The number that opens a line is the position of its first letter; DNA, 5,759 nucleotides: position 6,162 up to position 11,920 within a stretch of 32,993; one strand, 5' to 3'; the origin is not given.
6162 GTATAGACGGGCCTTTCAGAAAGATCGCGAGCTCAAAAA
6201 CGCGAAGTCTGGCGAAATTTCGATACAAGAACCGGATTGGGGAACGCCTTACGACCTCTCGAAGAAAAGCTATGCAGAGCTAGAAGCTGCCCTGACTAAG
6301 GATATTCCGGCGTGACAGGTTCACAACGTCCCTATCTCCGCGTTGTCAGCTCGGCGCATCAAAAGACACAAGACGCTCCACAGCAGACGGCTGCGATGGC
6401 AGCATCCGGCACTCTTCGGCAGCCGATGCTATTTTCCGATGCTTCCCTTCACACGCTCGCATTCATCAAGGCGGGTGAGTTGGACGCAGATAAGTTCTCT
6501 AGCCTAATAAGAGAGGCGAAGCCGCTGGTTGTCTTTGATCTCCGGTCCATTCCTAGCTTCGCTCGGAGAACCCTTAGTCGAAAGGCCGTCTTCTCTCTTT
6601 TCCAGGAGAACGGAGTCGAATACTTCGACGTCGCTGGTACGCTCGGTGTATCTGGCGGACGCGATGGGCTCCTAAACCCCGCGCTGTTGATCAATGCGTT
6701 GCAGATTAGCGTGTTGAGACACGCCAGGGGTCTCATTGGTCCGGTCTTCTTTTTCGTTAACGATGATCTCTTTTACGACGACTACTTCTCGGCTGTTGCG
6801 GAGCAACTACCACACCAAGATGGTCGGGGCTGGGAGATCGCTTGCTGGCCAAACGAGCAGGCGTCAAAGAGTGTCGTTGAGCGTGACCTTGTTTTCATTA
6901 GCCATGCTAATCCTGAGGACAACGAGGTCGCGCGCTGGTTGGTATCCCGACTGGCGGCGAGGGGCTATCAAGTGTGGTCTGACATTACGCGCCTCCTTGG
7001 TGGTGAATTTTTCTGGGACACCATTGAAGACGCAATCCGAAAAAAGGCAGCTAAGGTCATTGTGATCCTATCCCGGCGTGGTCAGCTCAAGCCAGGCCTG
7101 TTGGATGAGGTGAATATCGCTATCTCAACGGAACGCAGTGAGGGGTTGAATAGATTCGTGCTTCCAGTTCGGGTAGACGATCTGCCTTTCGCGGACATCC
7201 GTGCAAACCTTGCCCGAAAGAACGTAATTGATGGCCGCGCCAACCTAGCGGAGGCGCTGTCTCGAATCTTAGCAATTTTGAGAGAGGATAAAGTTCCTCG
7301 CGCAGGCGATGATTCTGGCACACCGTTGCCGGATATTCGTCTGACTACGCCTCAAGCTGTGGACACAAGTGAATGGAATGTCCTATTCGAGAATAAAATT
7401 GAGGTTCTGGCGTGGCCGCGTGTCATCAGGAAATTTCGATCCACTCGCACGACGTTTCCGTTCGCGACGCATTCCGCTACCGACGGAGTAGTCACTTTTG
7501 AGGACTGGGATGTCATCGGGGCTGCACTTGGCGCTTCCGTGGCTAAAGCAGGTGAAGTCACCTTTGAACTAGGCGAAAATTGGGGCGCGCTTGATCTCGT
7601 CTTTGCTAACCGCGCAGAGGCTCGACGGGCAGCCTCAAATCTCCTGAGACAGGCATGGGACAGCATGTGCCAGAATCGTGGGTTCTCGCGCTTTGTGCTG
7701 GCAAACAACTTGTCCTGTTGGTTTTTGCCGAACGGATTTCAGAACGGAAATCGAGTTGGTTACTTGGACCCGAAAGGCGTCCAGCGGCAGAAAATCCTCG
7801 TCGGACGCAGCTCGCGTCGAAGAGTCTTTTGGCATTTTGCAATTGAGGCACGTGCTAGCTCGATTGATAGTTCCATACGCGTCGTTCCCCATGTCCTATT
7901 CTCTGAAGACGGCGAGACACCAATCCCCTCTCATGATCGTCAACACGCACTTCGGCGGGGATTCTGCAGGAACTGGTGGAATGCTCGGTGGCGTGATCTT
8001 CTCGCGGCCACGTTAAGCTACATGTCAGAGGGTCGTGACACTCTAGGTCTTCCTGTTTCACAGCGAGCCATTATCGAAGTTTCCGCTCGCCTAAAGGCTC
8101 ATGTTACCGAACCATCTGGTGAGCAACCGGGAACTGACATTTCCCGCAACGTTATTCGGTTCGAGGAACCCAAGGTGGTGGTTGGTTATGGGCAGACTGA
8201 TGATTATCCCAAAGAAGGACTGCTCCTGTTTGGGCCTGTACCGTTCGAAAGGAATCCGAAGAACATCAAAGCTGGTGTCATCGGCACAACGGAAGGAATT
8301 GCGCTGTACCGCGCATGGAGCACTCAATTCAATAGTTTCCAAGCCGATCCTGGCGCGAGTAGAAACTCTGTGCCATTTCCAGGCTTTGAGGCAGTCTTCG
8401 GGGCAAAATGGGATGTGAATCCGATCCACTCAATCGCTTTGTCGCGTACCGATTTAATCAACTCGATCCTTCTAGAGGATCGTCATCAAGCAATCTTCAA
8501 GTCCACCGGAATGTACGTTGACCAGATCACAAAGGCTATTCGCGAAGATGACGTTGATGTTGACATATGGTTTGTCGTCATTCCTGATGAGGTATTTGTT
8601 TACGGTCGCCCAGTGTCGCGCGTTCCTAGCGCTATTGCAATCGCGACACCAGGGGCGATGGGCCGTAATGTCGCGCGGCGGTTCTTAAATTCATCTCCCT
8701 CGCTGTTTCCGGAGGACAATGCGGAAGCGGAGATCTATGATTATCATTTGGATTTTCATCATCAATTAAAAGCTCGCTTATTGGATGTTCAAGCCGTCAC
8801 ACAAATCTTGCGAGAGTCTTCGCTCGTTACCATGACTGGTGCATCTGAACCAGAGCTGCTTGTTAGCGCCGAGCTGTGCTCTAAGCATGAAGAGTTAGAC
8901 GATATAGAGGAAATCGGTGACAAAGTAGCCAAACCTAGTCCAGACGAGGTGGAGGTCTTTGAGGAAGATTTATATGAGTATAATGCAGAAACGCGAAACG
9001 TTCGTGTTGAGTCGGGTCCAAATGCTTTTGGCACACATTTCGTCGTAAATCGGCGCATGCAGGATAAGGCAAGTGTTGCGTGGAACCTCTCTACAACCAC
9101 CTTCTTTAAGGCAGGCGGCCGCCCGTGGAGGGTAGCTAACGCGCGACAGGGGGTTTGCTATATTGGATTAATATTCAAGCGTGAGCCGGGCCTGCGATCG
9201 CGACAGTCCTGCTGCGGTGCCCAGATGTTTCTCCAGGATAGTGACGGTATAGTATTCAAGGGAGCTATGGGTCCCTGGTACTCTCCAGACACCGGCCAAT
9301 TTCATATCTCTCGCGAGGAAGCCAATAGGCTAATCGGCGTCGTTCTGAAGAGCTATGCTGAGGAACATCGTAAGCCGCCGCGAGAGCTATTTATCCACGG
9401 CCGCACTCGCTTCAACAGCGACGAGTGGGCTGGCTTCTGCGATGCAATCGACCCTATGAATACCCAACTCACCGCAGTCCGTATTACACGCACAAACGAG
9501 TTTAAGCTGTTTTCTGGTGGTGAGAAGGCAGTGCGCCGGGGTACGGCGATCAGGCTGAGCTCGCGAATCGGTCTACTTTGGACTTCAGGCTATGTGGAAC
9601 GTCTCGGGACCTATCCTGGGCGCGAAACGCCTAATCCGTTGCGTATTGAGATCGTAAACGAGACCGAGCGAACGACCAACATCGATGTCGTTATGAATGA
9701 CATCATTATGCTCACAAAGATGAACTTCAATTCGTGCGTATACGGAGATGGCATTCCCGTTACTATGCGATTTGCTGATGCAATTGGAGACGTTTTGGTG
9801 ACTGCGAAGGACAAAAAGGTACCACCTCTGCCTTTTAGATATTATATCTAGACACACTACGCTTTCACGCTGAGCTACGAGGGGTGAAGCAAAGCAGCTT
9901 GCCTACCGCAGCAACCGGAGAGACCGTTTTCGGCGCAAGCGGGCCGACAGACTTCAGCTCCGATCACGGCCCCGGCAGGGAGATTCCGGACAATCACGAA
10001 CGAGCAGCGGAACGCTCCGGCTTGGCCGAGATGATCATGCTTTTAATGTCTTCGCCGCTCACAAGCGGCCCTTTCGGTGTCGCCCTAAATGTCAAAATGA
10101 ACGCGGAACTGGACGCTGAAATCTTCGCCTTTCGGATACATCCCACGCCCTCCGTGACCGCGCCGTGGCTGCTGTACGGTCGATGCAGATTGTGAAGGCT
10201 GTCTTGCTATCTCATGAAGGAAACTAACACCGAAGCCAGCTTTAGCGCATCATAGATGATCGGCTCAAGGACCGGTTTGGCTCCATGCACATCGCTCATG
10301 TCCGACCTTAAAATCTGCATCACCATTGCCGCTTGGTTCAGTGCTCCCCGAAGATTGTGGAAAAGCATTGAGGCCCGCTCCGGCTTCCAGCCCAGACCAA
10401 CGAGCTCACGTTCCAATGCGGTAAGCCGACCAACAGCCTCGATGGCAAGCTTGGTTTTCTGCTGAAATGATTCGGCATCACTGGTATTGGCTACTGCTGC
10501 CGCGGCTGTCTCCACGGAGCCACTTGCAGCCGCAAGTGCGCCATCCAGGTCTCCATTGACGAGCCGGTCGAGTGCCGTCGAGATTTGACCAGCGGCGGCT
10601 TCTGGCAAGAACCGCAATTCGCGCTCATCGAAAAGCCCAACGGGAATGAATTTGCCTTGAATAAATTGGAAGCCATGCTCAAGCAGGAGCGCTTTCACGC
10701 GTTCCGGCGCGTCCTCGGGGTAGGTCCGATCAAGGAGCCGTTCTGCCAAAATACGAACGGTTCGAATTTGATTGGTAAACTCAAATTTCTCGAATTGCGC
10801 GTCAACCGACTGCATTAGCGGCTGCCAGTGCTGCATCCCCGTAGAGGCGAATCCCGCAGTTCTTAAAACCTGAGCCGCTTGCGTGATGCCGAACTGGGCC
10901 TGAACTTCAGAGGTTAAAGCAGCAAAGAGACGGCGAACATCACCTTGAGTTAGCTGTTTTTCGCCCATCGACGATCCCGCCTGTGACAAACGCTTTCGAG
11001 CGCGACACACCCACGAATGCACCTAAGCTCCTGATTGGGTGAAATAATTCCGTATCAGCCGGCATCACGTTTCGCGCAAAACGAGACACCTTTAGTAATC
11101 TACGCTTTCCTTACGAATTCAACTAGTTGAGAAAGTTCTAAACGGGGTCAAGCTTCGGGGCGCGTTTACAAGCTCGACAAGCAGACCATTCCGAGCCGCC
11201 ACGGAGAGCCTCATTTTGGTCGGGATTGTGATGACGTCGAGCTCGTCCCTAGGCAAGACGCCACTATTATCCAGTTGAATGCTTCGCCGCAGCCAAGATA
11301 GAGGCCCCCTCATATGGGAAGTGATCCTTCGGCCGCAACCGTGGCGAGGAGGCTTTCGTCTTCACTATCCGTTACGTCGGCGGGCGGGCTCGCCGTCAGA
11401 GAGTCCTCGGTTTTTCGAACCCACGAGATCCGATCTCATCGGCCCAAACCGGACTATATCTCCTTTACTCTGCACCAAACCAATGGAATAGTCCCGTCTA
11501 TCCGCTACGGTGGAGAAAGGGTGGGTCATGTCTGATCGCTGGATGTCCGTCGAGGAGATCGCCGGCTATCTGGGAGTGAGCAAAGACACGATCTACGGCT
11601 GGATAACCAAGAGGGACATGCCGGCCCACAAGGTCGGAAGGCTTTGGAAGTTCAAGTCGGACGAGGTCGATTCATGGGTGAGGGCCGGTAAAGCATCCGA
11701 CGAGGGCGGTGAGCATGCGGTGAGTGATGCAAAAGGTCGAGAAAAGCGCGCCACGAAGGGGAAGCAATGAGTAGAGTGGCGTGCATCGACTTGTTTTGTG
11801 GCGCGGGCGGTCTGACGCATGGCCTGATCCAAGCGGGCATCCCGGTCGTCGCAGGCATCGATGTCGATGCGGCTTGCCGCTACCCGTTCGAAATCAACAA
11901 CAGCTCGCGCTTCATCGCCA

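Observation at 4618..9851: Kinase-like/cytidine-deaminase gene translationally coupled to a TIR-APAZ-pAgo fusion: candidate pAgo system with two nucleotide-pool effectors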

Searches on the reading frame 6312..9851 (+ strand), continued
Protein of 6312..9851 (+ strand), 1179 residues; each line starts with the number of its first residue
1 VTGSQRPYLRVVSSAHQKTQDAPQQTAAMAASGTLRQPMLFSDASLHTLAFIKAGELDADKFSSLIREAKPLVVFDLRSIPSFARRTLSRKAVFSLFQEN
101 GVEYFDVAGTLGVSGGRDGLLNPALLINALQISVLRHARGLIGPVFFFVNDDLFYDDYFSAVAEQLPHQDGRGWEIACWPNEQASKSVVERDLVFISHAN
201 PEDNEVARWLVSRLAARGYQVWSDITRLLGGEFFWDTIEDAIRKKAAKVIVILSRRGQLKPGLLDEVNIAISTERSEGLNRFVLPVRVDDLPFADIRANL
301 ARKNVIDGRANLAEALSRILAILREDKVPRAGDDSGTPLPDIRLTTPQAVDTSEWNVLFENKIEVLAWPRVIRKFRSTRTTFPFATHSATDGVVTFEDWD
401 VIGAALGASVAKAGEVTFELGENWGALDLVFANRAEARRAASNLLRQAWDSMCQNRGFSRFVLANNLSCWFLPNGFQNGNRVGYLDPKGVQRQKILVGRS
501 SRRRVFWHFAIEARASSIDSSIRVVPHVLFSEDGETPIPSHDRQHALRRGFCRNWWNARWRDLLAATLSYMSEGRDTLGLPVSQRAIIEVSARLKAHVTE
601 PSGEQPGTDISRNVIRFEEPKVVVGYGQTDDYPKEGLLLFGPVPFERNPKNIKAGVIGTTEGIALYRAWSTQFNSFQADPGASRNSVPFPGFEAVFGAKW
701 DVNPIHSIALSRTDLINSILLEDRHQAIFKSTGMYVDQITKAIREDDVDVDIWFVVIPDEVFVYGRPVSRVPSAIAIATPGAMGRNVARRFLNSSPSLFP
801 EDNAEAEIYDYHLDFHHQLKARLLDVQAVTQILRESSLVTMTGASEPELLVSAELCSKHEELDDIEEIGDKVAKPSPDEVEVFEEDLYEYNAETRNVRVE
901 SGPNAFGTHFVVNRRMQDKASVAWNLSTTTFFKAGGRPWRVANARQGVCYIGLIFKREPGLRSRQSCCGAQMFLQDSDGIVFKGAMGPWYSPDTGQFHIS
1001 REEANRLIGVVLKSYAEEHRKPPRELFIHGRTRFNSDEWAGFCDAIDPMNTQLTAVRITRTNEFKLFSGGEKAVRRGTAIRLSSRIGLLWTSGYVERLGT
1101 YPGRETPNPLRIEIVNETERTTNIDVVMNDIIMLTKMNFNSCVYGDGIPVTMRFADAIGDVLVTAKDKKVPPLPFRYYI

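Call 41: search_solved_structures(query=window:6312-9851:+, max_evalue=0.001, show_alignments=2)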
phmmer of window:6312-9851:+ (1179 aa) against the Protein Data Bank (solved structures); distinct sequences matched with E-value up to 0.001: 18.
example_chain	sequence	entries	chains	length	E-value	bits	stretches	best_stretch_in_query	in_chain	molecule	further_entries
8fex_B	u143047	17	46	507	3.7e-118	399.1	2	917-1179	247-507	short pAgo | Piwi domain-containing protein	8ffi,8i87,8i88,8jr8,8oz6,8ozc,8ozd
8j7s_A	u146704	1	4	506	1.5e-117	397.1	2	917-1178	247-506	Piwi domain-containing protein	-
8j8h_A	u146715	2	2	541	8.7e-115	388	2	919-1179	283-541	Piwi domain-containing protein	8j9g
8qlo_B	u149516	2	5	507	2.3e-113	383.3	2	919-1179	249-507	Short prokaryotic Argonaute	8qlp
8ifk_B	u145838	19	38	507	4.6e-113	382.3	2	919-1179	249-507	Piwi domain-containing protein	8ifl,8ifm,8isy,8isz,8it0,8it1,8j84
9om4_B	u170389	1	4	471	7.5e-41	143.1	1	920-1179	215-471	Prokaryotic argonaute MID-PIWI family protein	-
8j8h_B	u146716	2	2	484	1.4e-40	142.2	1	189-591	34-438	TIR domain-containing protein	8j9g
8z92_E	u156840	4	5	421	3.3e-40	141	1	191-590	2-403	TIR domain-containing protein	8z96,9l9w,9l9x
8ifk_A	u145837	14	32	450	3.7e-40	140.8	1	191-591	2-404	TIR domain-containing protein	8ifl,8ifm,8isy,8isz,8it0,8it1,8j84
8u7b_B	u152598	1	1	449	4.5e-39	137.2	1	191-582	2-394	TIR domain-containing protein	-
8j7s_B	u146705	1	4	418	8.5e-39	136.3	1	191-582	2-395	TIR domain-containing protein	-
8fex_A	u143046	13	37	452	9.3e-39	136.2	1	191-582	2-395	TIR-APAZ | TIR domain-containing protein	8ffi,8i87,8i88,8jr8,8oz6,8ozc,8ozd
8sp0_A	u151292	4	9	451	1.2e-38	135.9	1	191-583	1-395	TIR-APAZ | TIR domain-containing protein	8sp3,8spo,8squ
8qlo_A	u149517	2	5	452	6.6e-37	130.1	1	191-591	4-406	Toll/interleukin-1 receptor domain-containing protein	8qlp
9jsb_A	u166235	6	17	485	6.5e-35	123.5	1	913-1179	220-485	Ago | pAgo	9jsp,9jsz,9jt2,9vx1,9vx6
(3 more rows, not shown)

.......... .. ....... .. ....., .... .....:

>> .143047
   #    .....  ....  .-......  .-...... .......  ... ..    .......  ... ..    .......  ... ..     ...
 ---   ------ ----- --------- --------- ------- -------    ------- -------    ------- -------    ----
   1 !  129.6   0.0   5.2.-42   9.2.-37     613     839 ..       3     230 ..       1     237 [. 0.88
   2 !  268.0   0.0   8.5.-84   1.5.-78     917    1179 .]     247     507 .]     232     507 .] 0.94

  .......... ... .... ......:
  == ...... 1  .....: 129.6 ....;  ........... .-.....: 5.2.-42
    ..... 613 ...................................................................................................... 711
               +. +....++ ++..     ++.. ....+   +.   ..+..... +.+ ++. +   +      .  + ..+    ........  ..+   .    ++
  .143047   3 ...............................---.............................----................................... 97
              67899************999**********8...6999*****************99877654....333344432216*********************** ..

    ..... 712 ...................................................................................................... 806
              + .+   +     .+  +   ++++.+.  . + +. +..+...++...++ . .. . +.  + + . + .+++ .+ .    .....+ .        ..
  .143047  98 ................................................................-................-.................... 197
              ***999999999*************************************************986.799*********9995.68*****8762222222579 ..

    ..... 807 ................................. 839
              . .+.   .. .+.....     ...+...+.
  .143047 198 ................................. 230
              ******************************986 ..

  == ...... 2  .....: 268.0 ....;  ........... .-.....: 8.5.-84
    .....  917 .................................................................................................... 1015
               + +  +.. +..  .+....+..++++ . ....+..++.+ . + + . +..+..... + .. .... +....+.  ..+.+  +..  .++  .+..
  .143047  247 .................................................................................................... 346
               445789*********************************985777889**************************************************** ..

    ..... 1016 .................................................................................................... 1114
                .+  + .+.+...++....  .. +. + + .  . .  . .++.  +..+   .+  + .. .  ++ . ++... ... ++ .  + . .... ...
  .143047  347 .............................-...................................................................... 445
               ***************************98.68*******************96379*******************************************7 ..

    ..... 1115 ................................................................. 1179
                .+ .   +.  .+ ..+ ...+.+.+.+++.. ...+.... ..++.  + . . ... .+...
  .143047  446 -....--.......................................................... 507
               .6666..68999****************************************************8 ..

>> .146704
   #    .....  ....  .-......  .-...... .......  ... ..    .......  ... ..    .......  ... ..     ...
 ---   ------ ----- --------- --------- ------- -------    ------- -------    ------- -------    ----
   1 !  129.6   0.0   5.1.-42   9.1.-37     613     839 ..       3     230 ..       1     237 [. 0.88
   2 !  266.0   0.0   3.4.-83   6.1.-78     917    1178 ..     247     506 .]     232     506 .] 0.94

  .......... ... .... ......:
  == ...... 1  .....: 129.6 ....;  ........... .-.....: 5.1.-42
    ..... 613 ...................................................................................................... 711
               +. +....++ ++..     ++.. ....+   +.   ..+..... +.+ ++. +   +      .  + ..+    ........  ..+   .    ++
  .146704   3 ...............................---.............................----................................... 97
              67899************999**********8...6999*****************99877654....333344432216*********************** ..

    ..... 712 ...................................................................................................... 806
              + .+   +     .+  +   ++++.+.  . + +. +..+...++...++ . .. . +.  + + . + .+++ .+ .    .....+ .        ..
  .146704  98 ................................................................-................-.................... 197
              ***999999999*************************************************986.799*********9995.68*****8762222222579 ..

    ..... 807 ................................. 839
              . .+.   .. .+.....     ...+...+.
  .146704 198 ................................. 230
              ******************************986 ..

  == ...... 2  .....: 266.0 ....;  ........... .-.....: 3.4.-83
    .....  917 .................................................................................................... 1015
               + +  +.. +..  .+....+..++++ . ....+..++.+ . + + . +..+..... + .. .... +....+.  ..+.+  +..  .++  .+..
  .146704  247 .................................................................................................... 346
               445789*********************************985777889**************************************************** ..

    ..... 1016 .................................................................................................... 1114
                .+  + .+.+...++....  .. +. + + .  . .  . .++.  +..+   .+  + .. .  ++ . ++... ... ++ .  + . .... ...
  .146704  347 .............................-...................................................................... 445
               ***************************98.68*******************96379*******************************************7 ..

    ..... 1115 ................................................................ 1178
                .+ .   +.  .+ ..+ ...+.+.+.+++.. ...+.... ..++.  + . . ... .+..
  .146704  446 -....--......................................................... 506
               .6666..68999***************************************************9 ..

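Call 54: predict_structure(alignment_id=A1)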
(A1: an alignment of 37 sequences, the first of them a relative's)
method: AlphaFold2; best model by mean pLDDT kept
length: 1179 residues; sequences in the alignment: 37
mean_pLDDT: 74.8   pTM: 0.64
mean pLDDT of the five models: 74.8, 71.4, 71.1, 68.4, 67.6
residues with pLDDT >= 90: 287; 70-90: 561; 50-70: 142; < 50: 189
segments of 3 or more residues with pLDDT < 50: 1-38, 182-188, 226-235, 333-348, 766-784, 846-916, 1139-1153, 1177-1179
pLDDT, mean of each block of 10 residues (from residue 1): 30 28 29 40 78 85 86 89 81 87 87 77 87 79 89 85 86 78 42 80 74 72 54 55 86 77 70 83 86 79 82 80 83 46 45 85 94 89 91 93 87 87 77 90 94 95 87 91 87 92 89 91 93 90 76 76 94 93 93 90 58 85 80 78 82 93 91 76 63 85 92 84 73 89 86 88 54 32 48 52 57 70 72 80 50 32 31 30 25 31 28 47 80 82 84 81 74 73 85 85 93 85 90 90 92 92 88 87 92 71 71 88 91 74 40 58 66 52
secondary structure, 60 per line:
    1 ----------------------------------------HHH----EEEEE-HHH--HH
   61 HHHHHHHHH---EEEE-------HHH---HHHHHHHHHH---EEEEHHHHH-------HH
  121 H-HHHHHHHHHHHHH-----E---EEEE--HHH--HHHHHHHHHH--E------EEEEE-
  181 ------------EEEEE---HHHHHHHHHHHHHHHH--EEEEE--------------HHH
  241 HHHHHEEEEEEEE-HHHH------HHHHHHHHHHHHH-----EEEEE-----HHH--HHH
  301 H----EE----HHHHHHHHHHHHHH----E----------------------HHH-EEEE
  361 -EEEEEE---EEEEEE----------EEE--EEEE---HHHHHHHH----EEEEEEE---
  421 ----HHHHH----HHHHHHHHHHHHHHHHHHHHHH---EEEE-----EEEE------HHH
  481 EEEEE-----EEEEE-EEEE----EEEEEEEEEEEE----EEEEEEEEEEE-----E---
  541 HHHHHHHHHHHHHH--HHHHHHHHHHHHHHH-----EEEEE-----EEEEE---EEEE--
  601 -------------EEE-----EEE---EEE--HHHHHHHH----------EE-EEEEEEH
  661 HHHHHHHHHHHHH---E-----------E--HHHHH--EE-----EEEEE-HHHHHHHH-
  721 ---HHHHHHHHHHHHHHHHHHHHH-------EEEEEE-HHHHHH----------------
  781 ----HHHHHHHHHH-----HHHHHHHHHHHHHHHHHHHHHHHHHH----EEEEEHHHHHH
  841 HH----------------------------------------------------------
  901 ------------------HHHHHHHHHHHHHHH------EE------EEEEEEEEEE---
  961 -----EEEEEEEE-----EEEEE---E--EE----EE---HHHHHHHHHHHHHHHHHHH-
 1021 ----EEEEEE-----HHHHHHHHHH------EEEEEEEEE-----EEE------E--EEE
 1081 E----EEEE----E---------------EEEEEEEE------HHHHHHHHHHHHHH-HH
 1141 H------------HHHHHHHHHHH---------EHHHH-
elements in order (helices of 4 or more, strands of 3 or more residues): E48-52 H59-69 E73-76 H90-99 E103-106 H107-111 H123-135 E145-148 H156-165 E175-179 E193-197 H201-216 E219-223 H238-245 E246-253 H255-258 H265-277 E283-287 H298-301 H312-325 E357-360 E362-367 E371-376 E387-389 E392-395 H399-406 E411-417 H425-429 H434-455 E459-462 E468-471 E481-485 E491-495 E497-500 E505-516 E521-531 H541-554 H557-571 E577-581 E587-591 E595-598 E614-616 E622-624 E628-630 H633-640 E654-659 H660-673 H692-696 E706-710 H712-719 H724-744 E752-757 H759-764 H785-794 H800-825 E830-834 H835-842 H919-933 E948-957 E966-973 E979-983 H1001-1019 E1025-1030 H1036-1045 E1052-1060 E1066-1068 E1078-1081 E1086-1089 E1110-1117 H1124-1137 H1154-1164 H1175-1178

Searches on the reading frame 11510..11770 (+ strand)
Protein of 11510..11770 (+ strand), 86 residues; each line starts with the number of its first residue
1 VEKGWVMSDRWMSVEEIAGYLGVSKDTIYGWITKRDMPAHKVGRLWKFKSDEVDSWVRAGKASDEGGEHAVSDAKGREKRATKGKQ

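Call 12: search_protein_families(library=pfam, proteins=[window:11510-11770:+], max_evalue=0.001)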
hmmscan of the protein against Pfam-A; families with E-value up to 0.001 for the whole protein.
window:11510-11770:+ (86 aa): 2 families
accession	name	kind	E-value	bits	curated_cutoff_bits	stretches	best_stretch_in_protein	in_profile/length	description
PF12728.13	HTH_17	-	1.7e-15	57.5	27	1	11-60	1-50/51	Helix-turn-helix domain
PF13384.12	HTH_23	-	0.00038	20.6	24.6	1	12-32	18-38/50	Homeodomain-like domain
